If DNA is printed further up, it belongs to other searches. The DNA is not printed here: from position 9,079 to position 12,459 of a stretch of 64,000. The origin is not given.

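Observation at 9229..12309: Secreted giant cytochrome c with about 41 hemes, built from tandem doubled-CxxCH repeats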

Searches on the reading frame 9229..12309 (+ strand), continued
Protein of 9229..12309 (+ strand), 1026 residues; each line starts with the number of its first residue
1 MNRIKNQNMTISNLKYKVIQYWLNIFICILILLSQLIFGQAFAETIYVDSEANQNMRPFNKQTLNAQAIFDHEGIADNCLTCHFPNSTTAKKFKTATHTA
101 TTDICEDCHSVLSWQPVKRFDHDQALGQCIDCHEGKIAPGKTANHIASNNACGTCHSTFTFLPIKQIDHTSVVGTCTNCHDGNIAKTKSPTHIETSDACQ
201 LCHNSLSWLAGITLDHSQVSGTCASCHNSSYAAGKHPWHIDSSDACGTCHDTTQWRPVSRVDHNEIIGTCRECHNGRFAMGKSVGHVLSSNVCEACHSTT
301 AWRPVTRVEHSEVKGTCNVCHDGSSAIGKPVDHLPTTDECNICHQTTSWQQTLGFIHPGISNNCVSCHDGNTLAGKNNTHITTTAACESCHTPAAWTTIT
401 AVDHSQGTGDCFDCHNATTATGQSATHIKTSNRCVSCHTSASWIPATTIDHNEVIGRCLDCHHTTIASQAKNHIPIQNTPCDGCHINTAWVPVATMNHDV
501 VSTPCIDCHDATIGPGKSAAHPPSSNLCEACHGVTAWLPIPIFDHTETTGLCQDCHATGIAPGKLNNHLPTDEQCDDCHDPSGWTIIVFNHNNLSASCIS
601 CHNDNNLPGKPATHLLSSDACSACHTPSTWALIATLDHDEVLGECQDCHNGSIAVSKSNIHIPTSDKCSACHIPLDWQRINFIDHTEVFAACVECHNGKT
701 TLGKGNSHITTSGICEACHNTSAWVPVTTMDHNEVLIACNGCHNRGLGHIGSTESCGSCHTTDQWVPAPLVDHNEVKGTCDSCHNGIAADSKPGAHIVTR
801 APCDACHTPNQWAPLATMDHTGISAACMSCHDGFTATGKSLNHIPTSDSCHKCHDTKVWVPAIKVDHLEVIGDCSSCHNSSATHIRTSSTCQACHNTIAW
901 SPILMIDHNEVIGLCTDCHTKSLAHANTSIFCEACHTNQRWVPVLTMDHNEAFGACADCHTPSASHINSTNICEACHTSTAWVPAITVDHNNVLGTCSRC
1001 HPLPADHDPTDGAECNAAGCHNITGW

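Call 41: find_encoding_contigs(protein=P0122, flank=10000, max_places=4)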
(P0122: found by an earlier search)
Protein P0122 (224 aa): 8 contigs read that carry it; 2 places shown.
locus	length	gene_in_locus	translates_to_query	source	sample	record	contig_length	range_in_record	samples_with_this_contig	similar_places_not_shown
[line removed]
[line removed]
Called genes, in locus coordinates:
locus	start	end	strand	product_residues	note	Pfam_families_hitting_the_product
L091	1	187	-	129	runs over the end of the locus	PF01850:PIN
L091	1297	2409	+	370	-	PF20597:pAdhesive_15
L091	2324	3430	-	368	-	-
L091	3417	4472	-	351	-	PF00145:DNA_methylase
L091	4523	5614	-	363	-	PF00155:Aminotran_1_2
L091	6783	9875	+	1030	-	-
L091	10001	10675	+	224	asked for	PF00092:VWA (weak), PF10138:vWA-TerF-like, PF13519:VWA_2 (weak), PF07002:Copine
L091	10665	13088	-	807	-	PF01663:Phosphodiest (weak), PF03372:Exo_endo_phos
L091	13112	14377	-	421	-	PF08323:Glyco_transf_5 (faint), PF13439:Glyco_transf_4, PF20706:GT4-conflict, PF13579:Glyco_trans_4_4, PF00534:Glycos_transf_1, PF13692:Glyco_trans_1_4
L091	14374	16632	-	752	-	-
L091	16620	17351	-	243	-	PF09335:VTT_dom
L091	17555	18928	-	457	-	PF18073:Zn_ribbon_LapB, PF13481:AAA_25, PF06745:ATPase, PF23442:DUF7125, PF13541:ChlI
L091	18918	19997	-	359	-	PF01168:Ala_racemase_N, PF00842:Ala_racemase_C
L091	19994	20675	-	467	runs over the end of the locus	PF00772:DnaB, PF03796:DnaB_C, PF06745:ATPase (weak), PF13481:AAA_25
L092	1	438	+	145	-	?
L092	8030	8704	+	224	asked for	PF00092:VWA (weak), PF10138:vWA-TerF-like, PF13519:VWA_2 (weak), PF07002:Copine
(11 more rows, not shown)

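Call 54: predict_structure(alignment_id=A2)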
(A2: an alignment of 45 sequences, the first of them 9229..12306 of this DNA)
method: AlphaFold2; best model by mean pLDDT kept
length: 1026 residues; sequences in the alignment: 45
mean_pLDDT: 58.2   pTM: 0.27
mean pLDDT of the five models: 58.2, 54.8, 51.4, 42.9, 38.5
residues with pLDDT >= 90: 0; 70-90: 68; 50-70: 804; < 50: 154
segments of 3 or more residues with pLDDT < 50: 1-9, 41-84, 87-89, 373-376, 378-381, 383-385, 394-400, 412-425, 463-470, 559-562, 654-658, 677-679, 700-704, 741-749, 786-790
pLDDT, mean of each block of 10 residues (from residue 1): 38 71 86 72 39 32 30 37 49 57 65 56 63 53 59 61 61 63 56 65 63 68 65 63 72 74 70 61 61 66 66 64 59 60 57 53 57 47 51 46 51 46 49 60 61 61 47 54 58 59 60 57 59 58 60 55 50 63 59 59 53 60 65 63 57 47 59 54 62 57 51 60 57 56 45 58 59 60 49 54 61 59 62 58 65 69 69 60 59 69 70 62 54 61 60 60 57 64 63 62 55 54 51
secondary structure, 60 per line:
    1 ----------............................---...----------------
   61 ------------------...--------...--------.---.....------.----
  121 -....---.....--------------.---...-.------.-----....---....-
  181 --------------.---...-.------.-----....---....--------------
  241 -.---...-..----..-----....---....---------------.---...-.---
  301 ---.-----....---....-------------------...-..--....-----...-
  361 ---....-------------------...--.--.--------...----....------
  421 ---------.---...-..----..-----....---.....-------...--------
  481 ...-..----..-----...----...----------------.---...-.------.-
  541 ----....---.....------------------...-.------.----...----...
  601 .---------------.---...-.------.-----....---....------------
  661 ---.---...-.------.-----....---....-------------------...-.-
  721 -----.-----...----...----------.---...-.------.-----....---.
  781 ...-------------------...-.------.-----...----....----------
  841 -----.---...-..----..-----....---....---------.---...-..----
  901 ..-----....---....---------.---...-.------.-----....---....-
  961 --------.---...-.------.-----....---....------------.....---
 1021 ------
elements in order (helices of 4 or more, strands of 3 or more residues): H11-38 H105-108 H129-133 H176-179 H223-226 H270-273 H317-320 E348-351 H364-367 H411-414 H458-462 H552-556 H598-601 H645-648 H692-695 H780-783 H827-830 H874-877 H915-918 H956-959 H997-1000 H1013-1017

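Call 60: fold_search(model_id=the predicted structure, library=pdb)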
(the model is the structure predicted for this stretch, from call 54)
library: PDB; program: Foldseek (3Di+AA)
matches with E <= 10: 1; with E <= 0.001: 0
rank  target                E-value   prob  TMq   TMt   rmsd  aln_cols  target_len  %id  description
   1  8wxb_Y                8.1e+00  0.00  0.06  0.09  39.4       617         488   13  Cryo-EM structure of the alpha-carboxysome shell vertex from Prochlorococcus MED4 (released 2024-01-31)

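Call 64: search_protein_families(library=pfam, proteins=[L016:6827-7759:+, L016:15039-17258:+, L016:17452-19224:+, L016:19154-20440:+, L016:22325-23284:+, L016:23268-24332:+, L016:5974-6852:+, L016:2337-4394:-, L016:4363-5688:-], max_evalue=0.001)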
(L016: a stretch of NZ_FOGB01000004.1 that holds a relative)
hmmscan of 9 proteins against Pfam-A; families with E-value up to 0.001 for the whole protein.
L016:6827-7759:+ (310 aa): 0 families

L016:15039-17258:+ (739 aa): 2 families
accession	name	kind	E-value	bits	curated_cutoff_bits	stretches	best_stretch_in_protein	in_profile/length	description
PF05036.18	SPOR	-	2e-14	54.1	21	1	43-116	1-74/76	SPOR domain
PF13174.12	TPR_6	-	6.6e-05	23.7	26.3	0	247-272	7-32/33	Tetratricopeptide repeat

L016:17452-19224:+ (590 aa): 5 families
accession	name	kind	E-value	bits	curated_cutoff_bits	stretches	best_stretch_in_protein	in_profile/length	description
PF00437.27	T2SSE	-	1.5e-145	485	24.9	1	200-585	3-370/370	Type II/IV secretion system protein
PF05157.20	MshEN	-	3.1e-17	62.8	23.1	1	90-172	6-88/90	MshEN domain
PF25199.1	nSTAND_NTPase5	-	0.00015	22.1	34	1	336-388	38-91/145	Novel STAND NTPase 5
PF13401.12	AAA_22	-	0.00018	22.2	27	1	338-382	4-48/130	AAA domain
PF13555.12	AAA_29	-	0.00069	19.8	27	0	337-356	20-39/61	P-loop containing region of AAA domain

L016:19154-20440:+ (428 aa): 1 family
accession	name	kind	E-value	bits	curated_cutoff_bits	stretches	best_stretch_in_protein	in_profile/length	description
PF00482.28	T2SSF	-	8e-54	181.3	25.2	2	94-217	1-125/125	Type II secretion system (T2SS), protein F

L016:22325-23284:+ (319 aa): 1 family
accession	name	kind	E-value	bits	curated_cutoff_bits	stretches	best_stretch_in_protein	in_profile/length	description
PF21687.3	T2SSK_1st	-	3.3e-20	73.2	26.2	1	128-219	14-105/107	Type II secretion system (T2SS), protein K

L016:23268-24332:+ (354 aa): 3 families
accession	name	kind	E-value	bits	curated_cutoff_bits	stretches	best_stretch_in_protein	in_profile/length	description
PF02518.31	HATPase_c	-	6.9e-17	62.3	26.4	1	247-345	3-109/111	Histidine kinase-, DNA gyrase B-, and HSP90-like ATPase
PF00512.31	HisKA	-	6.2e-06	26.6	26.9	1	143-193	5-57/66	His Kinase A (phospho-acceptor) domain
PF14501.12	HATPase_c_5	-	0.00017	21.9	22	1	249-331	5-90/102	GHKL domain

L016:5974-6852:+ (292 aa): 2 families
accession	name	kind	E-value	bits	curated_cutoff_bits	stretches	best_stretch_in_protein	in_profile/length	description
PF23892.1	Ig_CycH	-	5.7e-30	103.7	27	1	182-288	3-108/108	Cytochrome c-type biogenesis protein H Ig-like domain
PF23914.1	TPR_CcmH_CycH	-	5.7e-10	39.7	42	1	57-125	11-79/158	Cytochrome c-type biogenesis protein H TPR domain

L016:2337-4394:- (685 aa): 8 families
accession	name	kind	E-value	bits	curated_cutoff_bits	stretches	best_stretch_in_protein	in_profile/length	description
PF12796.13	Ank_2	-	4.4e-84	277.6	27.3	6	180-270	3-90/90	Ankyrin repeats (3 copies)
PF00023.36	Ank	-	1.3e-71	232.9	21.1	4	240-270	2-32/33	Ankyrin repeat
PF13637.12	Ank_4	-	3.2e-53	177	22.7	7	246-293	3-50/50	Ankyrin repeats (many copies)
PF13606.12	Ank_3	-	1.2e-49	160.2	22.3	1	630-655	3-28/30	Ankyrin repeat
PF13857.12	Ank_5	-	3.2e-45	152.1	27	2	226-280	1-56/56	Ankyrin repeats (many copies)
PF08238.18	Sel1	-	2.1e-22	79.2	30.7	2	75-110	1-36/36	Sel1 repeat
PF24521.3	Ank_KRIT1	-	1.2e-19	70.9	80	1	168-277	13-122/149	KRIT1 ankyrin-repeats domain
PF23745.1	ANK_LRRK2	-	3.6e-11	43.5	27.5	0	402-486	34-114/130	LRRK2 ANK repeat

L016:4363-5688:- (441 aa): 20 families
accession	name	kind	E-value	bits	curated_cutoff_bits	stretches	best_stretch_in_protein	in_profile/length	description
PF13738.12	Pyr_redox_3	-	9.4e-39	133.9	30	1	179-435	1-282/305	Pyridine nucleotide-disulphide oxidoreductase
PF07992.20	Pyr_redox_2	-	5.8e-26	92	26.1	1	177-435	2-253/291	Pyridine nucleotide-disulphide oxidoreductase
PF13237.11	Fer4_10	-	6.1e-11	42.5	25.5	1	55-106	2-53/53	4Fe-4S dicluster domain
PF12797.12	Fer4_2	-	1.1e-10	41.1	24.5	1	54-74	2-22/22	4Fe-4S binding domain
PF03486.20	HI0933_like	-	2.3e-10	40.8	50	0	177-209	2-35/244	HI0933-like protein Rossmann domain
PF14697.11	Fer4_21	-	6.9e-09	36.2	35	1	57-112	3-59/59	4Fe-4S dicluster domain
PF01946.23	Thi4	-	1.4e-08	34.7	26.2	0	322-363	13-54/235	Thi4 family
PF00037.32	Fer4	-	3.1e-08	33.5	21.1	1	55-74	1-20/24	4Fe-4S binding domain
PF12838.12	Fer4_7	-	1.4e-07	32.3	27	1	62-109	2-52/52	4Fe-4S dicluster domain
PF00890.30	FAD_binding_2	-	4.3e-07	29.9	20.4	0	177-212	1-37/414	FAD binding domain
PF12837.12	Fer4_6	-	9.3e-07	29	25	1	55-74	2-21/24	4Fe-4S binding domain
PF12831.13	FAD_oxidored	-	2.4e-06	27.5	27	1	177-258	1-74/416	FAD dependent oxidoreductase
PF25160.1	LdpA_Fe-S-bd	-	4.5e-06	26.8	27.6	0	57-75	23-41/49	LdpA Fe-S cluster-binding domain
PF13187.11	Fer4_9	-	3.2e-05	24.3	27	1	62-110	2-52/52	4Fe-4S dicluster domain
PF00070.33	Pyr_redox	-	4.5e-05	24.3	22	1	328-397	1-70/82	Pyridine nucleotide-disulphide oxidoreductase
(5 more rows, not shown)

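Call 70: find_encoding_contigs(protein=P0121, flank=1000, max_places=6)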
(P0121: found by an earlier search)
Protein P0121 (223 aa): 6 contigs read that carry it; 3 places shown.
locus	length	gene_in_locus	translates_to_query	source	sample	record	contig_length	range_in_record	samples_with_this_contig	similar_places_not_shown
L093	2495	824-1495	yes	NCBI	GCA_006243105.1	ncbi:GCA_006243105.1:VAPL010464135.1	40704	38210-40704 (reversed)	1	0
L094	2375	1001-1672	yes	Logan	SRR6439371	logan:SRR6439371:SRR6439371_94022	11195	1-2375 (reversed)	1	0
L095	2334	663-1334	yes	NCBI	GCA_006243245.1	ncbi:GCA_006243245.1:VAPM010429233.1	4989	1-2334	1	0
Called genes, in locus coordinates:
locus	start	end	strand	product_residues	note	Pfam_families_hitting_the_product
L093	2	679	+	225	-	?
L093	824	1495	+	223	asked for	PF10138:vWA-TerF-like, PF13519:VWA_2 (weak), PF07002:Copine (weak)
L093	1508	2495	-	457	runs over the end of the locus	PF18073:Zn_ribbon_LapB, PF13481:AAA_25, PF06745:ATPase, PF23442:DUF7125, PF13541:ChlI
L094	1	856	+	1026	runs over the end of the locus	-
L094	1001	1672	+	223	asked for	PF10138:vWA-TerF-like, PF13519:VWA_2 (weak), PF07002:Copine (weak)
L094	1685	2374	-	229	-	?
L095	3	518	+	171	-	?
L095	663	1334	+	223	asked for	PF10138:vWA-TerF-like, PF13519:VWA_2 (weak), PF07002:Copine (weak)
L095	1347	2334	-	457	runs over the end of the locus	PF18073:Zn_ribbon_LapB, PF13481:AAA_25, PF06745:ATPase, PF23442:DUF7125, PF13541:ChlI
